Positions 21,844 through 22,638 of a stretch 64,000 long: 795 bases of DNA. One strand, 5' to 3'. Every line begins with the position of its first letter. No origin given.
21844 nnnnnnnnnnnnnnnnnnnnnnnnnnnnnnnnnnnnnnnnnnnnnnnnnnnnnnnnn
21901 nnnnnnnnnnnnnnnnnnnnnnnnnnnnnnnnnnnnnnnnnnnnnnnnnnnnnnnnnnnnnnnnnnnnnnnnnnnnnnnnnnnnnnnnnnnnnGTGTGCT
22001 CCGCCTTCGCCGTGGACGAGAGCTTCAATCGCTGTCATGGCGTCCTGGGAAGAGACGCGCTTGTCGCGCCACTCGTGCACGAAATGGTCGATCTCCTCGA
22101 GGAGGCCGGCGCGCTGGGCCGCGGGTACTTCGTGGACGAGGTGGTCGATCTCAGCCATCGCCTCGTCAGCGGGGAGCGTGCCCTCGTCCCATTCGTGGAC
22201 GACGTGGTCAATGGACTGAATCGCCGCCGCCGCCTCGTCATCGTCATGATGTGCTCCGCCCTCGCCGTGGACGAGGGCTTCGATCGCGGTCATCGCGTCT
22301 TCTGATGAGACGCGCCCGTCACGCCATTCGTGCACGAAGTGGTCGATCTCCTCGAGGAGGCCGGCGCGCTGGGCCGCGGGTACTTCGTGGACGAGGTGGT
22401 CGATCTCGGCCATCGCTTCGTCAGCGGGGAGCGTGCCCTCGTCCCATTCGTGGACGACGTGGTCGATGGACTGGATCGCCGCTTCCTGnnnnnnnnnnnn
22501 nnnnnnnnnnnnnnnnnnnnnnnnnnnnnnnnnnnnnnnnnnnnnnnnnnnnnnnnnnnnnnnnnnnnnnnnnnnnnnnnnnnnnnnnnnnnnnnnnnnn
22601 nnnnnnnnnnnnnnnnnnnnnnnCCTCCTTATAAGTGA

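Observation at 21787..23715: Candidate zinc-scavenging pair: orphan ZnuA-like binding lipoprotein directly upstream of a secreted poly-histidine-motif repeat protein (AdcAII-Pht-like arrangement)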

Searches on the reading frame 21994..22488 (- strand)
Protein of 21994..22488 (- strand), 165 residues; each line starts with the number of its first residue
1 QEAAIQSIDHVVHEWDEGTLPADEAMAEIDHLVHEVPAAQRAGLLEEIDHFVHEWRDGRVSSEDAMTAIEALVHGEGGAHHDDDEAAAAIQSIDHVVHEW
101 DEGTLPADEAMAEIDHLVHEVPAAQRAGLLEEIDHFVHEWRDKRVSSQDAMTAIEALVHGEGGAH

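Call 29: predict_structure(protein=window:21994-22488:-)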
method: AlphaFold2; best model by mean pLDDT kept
length: 165 residues; sequences in the alignment: 1
mean_pLDDT: 88.5   pTM: 0.50
mean pLDDT of the five models: 88.5, 85.3, 83.5, 83.4, 67.1
residues with pLDDT >= 90: 116; 70-90: 34; 50-70: 6; < 50: 9
segments of 3 or more residues with pLDDT < 50: 77-81, 162-165
pLDDT, mean of each block of 10 residues (from residue 1): 89 96 97 90 89 95 94 64 73 96 97 95 81 95 97 91 43
secondary structure, 60 per line:
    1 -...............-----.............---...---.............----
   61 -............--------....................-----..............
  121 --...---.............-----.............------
elements in order: H2-16 H22-34 H44-56 H62-73 H82-101 H107-120 H129-141 H147-159

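Call 33: fold_search(model_id=the predicted structure, library=pdb)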
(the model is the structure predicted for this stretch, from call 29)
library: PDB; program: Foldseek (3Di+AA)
matches with E <= 10: 60; with E <= 0.001: 0
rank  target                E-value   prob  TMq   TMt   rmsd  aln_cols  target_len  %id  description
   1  3s90_A                1.5e+00  0.08  0.22  0.17  17.6       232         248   12  Human vinculin head domain Vh1 (residues 1-252) in complex with murine talin (VBS33; residues 1512-1546) (released 2011-06-22)
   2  9y0i_B                2.2e+00  0.13  0.24  0.24  13.6       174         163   13  Crystal structure of designed switching homodimer CSD20f3A (released 2025-09-10)
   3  3s90_B                2.2e+00  0.06  0.22  0.18  17.4       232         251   11  Human vinculin head domain Vh1 (residues 1-252) in complex with murine talin (VBS33; residues 1512-1546) (released 2011-06-22)
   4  9hlr                  2.8e+00  0.08  0.24  0.21  14.4       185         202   12  Crystal structure of human TRF1 TRFH domain in complex with compound 15 (released 2025-12-03)
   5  4ams                  3.1e+00  0.23  0.32  0.16  11.1       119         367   11  A Megaviridae ORFan gene encode a new nucleotidyl transferase (released 2013-03-20)
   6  9hcu                  3.1e+00  0.08  0.24  0.21  14.6       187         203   10  Crystal structure of human TRF1 TRFH domain in complex with compound 51 (released 2025-11-19)
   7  2g3b_A                3.1e+00  0.06  0.18  0.16  18.9       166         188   16  Crystal structure of putative TetR-family transcriptional regulator from Rhodococcus sp. (released 2006-03-14)
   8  9hf7                  3.2e+00  0.05  0.19  0.17  14.9       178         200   10  Crystal structure of human TRF1 TRFH domain in complex with compound 3 (released 2025-11-26)
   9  4e17_A                3.2e+00  0.05  0.21  0.16  17.2       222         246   11  Alpha-E-catenin is an autoinhibited molecule that co-activates vinculin (released 2012-05-16)
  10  6me8_B                3.4e+00  0.08  0.25  0.13  15.1       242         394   12  XFEL crystal structure of human melatonin receptor MT2 (N86D) in complex with 2-phenylmelatonin (released 2019-04-24)
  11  9dlr_A                3.6e+00  0.13  0.29  0.23  13.3       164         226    7  Cryo-EM structure of the human TREX-2.1 complex (LENG8/PCID2/DSS1) bound to the N-terminal motif of DDX39B(UAP56) (released 2025-09-17)
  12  1tr2_A                3.9e+00  0.08  0.24  0.07  14.1       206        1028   14  Crystal structure of human full-length vinculin (residues 1-1066) (released 2005-11-15)
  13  1syq_A                3.9e+00  0.04  0.19  0.15  17.1       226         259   11  Human vinculin head domain VH1, residues 1-258, in complex with human talin's vinculin binding site 1, residues 607-63 (released 2004-07-20)
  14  5nkm_C                4.1e+00  0.07  0.21  0.11  15.0       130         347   14  SMG8-SMG9 complex (released 2017-04-19)
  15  1tr2_B                4.8e+00  0.08  0.25  0.07  13.6       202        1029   13  Crystal structure of human full-length vinculin (residues 1-1066) (released 2005-11-15)
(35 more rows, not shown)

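Call 47: search_protein_representatives(protein=window:21994-22488:-)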
Query: 165 residues. Proteins with E-value up to 0.001 (for the whole library): 23; up to 1e-10: 7; up to 1e-30: 1. The best 23 are listed.
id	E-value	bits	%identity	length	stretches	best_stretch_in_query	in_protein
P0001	1.0e-31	126.3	39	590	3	4-86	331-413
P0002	1.4e-21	93.4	58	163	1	2-88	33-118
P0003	1.2e-18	83.8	51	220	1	2-89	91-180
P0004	2.9e-18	82.5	53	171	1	2-86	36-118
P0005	2.0e-13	66.8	43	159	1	3-88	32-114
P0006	1.2e-11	61.0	42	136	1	3-74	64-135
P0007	2.7e-11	59.9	40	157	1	4-87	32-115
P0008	1.8e-10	57.2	39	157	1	3-76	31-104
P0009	2.4e-09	53.5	31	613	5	6-117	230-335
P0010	5.7e-09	52.3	38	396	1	44-158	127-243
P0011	7.0e-09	52.0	34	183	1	2-68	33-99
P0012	1.4e-08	51.1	35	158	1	2-93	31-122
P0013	6.8e-08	48.8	40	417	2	80-121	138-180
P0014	9.2e-08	48.4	38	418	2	4-86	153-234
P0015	1.2e-07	48.1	31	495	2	22-160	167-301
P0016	2.4e-07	47.1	36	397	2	46-120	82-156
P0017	4.1e-07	46.3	34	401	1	40-157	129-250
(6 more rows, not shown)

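Call 50: find_encoding_contigs(protein=P0002, flank=6000, max_places=4)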
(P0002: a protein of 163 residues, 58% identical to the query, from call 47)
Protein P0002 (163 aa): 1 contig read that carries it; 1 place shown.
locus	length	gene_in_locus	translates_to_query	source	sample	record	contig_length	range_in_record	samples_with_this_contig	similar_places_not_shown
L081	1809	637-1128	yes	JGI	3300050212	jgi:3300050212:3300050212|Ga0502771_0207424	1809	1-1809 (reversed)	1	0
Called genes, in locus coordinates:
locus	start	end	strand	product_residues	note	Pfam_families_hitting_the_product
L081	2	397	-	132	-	?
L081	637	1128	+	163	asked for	-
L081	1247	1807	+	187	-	?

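Call 51: find_encoding_contigs(protein=P0003, flank=6000, max_places=3)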
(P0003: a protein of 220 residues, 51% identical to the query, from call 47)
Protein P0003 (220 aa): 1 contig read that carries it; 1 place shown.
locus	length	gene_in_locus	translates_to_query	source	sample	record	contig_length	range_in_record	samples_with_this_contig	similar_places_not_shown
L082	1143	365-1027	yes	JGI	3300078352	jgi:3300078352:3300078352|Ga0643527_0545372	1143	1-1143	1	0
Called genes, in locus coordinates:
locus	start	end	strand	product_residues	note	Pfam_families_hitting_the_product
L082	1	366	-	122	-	?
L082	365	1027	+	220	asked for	-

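Call 52: find_encoding_contigs(protein=P0004, flank=6000, max_places=3)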
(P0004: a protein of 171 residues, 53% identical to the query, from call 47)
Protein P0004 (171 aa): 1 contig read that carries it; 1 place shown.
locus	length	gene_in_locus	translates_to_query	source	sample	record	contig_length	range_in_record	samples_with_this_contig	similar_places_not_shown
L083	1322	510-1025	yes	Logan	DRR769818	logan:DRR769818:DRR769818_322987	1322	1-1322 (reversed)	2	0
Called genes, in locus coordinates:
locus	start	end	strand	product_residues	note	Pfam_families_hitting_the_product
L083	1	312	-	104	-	?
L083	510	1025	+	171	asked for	PF22746:SHOCT-like_DUF2089-C (faint)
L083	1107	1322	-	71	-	?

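Call 53: find_encoding_contigs(protein=P0005, flank=6000, max_places=3)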
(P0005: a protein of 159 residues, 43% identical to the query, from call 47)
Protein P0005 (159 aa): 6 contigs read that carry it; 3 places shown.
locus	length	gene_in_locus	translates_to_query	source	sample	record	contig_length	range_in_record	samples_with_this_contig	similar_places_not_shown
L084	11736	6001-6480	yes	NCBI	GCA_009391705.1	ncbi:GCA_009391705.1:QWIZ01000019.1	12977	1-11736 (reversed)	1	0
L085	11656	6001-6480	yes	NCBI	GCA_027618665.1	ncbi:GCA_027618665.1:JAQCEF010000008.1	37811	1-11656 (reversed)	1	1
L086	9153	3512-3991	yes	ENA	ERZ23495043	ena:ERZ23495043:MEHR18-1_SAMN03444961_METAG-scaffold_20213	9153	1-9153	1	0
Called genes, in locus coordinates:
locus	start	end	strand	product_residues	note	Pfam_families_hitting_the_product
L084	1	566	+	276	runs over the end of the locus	-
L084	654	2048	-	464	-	PF01594:AI-2E_transport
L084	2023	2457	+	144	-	PF01475:FUR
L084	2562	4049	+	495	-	PF01297:ZnuA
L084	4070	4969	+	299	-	PF00005:ABC_tran, PF13304:AAA_21 (weak)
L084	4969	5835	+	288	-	PF00950:ABC-3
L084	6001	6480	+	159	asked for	-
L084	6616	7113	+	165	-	PF03061:4HBT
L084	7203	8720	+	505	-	PF14691:Fer4_20, PF00070:Pyr_redox (faint), PF01266:DAO (weak), PF07992:Pyr_redox_2, PF13241:NAD_binding_7 (faint), PF13450:NAD_binding_8, PF13738:Pyr_redox_3 (faint)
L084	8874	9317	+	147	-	PF00578:AhpC-TSA, PF08534:Redoxin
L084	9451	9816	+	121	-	PF01638:HxlR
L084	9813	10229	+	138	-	-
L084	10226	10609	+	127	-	PF01575:MaoC_dehydratas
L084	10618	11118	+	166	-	PF03061:4HBT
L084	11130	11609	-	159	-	PF00083:Sugar_tr, PF07690:MFS_1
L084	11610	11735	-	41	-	PF13683:rve_3 (weak)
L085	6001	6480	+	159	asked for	-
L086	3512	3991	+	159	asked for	-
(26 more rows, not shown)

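Call 54: find_encoding_contigs(protein=P0007, flank=6000, max_places=3)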
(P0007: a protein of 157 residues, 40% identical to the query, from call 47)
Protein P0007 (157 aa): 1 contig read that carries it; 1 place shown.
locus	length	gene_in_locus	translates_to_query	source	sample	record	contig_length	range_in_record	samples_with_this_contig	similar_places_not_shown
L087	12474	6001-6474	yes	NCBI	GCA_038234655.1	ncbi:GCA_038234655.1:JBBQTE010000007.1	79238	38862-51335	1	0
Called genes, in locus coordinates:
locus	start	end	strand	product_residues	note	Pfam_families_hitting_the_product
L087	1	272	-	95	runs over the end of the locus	-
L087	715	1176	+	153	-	PF01425:Amidase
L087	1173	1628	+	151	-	PF01425:Amidase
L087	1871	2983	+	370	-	-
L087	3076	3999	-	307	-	PF00413:Peptidase_M10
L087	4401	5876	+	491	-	PF01297:ZnuA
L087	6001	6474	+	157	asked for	-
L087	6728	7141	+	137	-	-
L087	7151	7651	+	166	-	PF07332:Phage_holin_3_6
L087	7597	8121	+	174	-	-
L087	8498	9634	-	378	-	PF01594:AI-2E_transport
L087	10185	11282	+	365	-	PF20604:DUF6798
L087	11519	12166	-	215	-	PF13489:Methyltransf_23, PF00891:Methyltransf_2 (weak), PF13847:Methyltransf_31, PF08241:Methyltransf_11, PF08242:Methyltransf_12, PF13649:Methyltransf_25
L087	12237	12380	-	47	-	-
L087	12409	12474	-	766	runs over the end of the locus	PF02515:CoA_transf_3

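Call 55: find_encoding_contigs(protein=P0008, flank=6000, max_places=3)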
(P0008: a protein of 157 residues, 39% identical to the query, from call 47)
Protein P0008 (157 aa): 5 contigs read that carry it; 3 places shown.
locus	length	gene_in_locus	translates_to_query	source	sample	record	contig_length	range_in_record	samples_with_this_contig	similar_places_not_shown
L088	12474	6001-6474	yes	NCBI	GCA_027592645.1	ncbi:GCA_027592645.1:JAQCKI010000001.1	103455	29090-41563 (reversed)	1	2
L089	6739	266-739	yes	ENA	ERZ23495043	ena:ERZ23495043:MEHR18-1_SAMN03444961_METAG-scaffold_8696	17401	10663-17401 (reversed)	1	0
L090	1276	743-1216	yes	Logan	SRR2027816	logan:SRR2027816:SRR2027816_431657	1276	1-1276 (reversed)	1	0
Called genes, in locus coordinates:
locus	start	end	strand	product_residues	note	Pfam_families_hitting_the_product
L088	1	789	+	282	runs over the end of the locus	-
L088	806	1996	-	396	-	PF01594:AI-2E_transport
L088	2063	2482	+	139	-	PF01475:FUR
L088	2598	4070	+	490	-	PF01297:ZnuA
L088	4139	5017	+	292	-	PF00005:ABC_tran, PF02463:SMC_N (faint), PF13304:AAA_21 (weak)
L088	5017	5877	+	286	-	PF00950:ABC-3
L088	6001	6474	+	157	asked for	-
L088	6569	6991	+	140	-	PF03061:4HBT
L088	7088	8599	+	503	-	PF14691:Fer4_20, PF07992:Pyr_redox_2, PF13450:NAD_binding_8 (weak), PF13738:Pyr_redox_3 (weak), PF00070:Pyr_redox (weak)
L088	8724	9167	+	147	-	PF00578:AhpC-TSA, PF08534:Redoxin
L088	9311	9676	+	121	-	PF01638:HxlR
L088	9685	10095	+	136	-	PF13452:FAS1_DH_region (weak)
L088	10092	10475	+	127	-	PF01575:MaoC_dehydratas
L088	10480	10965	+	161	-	PF13622:4HBT_3 (faint), PF03061:4HBT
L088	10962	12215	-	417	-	PF07690:MFS_1, PF00083:Sugar_tr, PF05977:MFS_3, PF00083:Sugar_tr, PF07690:MFS_1, PF00854:PTR2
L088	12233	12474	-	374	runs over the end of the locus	PF05222:AlaDh_PNT_N, PF01262:AlaDh_PNT_C, PF00070:Pyr_redox (weak), PF13241:NAD_binding_7 (weak)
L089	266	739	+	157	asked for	-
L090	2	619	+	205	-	?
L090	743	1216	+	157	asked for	-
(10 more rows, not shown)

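Call 56: find_encoding_contigs(protein=P0011, flank=6000, max_places=3)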
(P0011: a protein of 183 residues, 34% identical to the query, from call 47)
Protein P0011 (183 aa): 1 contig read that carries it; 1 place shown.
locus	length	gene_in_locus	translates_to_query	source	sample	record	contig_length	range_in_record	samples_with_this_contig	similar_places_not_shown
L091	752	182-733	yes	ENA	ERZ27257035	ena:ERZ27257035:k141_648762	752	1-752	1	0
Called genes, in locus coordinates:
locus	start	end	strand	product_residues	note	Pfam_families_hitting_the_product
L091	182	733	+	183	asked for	-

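Call 57: find_encoding_contigs(protein=P0012, flank=6000, max_places=3)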
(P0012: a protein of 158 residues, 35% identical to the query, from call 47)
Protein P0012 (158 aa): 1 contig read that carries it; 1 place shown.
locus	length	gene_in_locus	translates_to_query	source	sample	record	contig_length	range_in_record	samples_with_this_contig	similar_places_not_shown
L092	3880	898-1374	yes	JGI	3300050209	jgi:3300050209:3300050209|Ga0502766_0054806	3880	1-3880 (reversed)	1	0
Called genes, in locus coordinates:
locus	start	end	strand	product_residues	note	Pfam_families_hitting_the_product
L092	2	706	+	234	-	?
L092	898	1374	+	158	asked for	-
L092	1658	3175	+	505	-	PF14691:Fer4_20, PF07992:Pyr_redox_2, PF13241:NAD_binding_7 (faint), PF13450:NAD_binding_8 (weak), PF13738:Pyr_redox_3 (faint), PF00070:Pyr_redox (weak)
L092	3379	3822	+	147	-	PF00578:AhpC-TSA, PF08534:Redoxin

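Call 58: search_protein_families(library=pfam, proteins=[L081:2-397:-, L081:1247-1807:+, L082:1-366:-, L083:1-312:-, L083:1107-1322:-, L092:2-706:+, L090:2-619:+, P0001, P0010, P0015], max_evalue=0.01)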
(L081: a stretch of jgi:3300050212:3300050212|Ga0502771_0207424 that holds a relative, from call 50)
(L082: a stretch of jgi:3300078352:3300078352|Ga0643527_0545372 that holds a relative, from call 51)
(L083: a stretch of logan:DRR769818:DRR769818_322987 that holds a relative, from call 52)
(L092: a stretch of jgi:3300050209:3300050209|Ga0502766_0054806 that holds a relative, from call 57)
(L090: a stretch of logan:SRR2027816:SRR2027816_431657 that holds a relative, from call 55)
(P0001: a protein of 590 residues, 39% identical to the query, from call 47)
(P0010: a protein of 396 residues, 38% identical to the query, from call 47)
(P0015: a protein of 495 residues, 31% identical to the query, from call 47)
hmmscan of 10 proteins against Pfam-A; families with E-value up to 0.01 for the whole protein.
L081:2-397:- (132 aa): 1 family
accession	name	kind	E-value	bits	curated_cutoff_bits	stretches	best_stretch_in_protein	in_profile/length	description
PF04143.19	Sulf_transp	-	4.8e-11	43.2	27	1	58-132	1-67/310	Sulphur transport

L081:1247-1807:+ (187 aa): 2 families
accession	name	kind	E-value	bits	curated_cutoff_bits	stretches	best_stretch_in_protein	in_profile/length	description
PF25145.1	NfeD1b_N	-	8.8e-21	74.8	40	1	36-178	2-137/189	NfeD1b, N-terminal domain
PF00574.28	CLP_protease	-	0.0038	17.6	20.2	1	51-135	32-115/182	Clp protease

L082:1-366:- (122 aa): 1 family
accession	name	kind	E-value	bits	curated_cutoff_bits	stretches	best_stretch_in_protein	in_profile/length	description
PF01297.22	ZnuA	-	1e-15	58.4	29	1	71-122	1-52/263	Zinc-uptake complex component A periplasmic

L083:1-312:- (104 aa): 1 family
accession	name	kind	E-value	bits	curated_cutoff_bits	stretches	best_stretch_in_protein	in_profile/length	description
PF01297.22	ZnuA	-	0.00023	21.2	29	1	75-104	1-30/263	Zinc-uptake complex component A periplasmic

L083:1107-1322:- (71 aa): 1 family
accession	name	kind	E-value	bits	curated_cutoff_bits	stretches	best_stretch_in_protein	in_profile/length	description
PF03992.22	ABM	-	0.0049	17.5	23.1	1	11-47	34-70/78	Antibiotic biosynthesis monooxygenase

L092:2-706:+ (234 aa): 2 families
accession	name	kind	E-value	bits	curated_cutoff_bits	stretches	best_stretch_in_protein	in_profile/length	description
PF00950.22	ABC-3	-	3.4e-55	187.8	20.1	1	1-218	40-257/258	ABC 3 transport family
PF01032.23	FecCD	-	0.00028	20.5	26.5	1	19-214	105-307/311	FecCD transport family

L090:2-619:+ (205 aa): 2 families
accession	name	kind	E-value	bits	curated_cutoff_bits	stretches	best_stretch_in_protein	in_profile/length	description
PF00950.22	ABC-3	-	3.3e-46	158.3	20.1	1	2-188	71-257/258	ABC 3 transport family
PF01032.23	FecCD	-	3e-05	23.7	26.5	1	16-157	138-276/311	FecCD transport family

P0001 (590 aa): 10 families
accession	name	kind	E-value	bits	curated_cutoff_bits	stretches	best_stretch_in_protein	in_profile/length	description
PF01297.22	ZnuA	-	9.6e-77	258.4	29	2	375-584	62-261/263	Zinc-uptake complex component A periplasmic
PF17200.10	sCache_2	-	2.3e-08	34.6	25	0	191-230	14-53/155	Single Cache domain 2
PF23202.1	PAH_ZNF598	-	2.9e-07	31.1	25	0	372-401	22-51/83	ZNF598 PAH domain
PF02609.21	Exonuc_VII_S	-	1.8e-06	28.3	24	0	330-362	3-35/52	Exonuclease VII small subunit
PF06738.18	ThrE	-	6.4e-06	26.2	26.3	0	152-183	70-101/241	Putative threonine/serine exporter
PF18688.6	DUF5638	-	6.6e-05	23.7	39.8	0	332-361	60-89/104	Family of unknown function (DUF5638)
PF14039.11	YusW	-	0.0002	22.2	27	0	152-205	25-75/92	YusW-like protein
PF02671.26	PAH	-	0.00031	20.8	21.3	0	200-225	9-34/45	Paired amphipathic helix repeat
PF23289.1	Spectrin_5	-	0.0011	19.4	27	0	146-196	8-57/80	Guanine nucleotide exchange factor DBS-like, spectrin-like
PF07531.19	TAFH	-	0.0074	16.7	27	0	328-372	20-64/90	NHR1 homology to TAF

P0010 (396 aa): 3 families
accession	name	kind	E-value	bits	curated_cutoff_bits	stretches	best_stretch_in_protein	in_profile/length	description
PF01297.22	ZnuA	-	7.5e-70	235.8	29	1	31-389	1-261/263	Zinc-uptake complex component A periplasmic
PF22766.2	ZW10_C2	-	0.0001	22.9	27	0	174-210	106-144/152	ZW10 C-terminal helical domain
PF09920.14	DUF2150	-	0.0012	19.3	28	0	172-214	41-83/189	Uncharacterized protein conserved in archaea (DUF2150)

P0015 (495 aa): 1 family
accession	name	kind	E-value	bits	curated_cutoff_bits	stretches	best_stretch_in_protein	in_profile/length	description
PF01297.22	ZnuA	-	8e-64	216.1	29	1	40-489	1-262/263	Zinc-uptake complex component A periplasmic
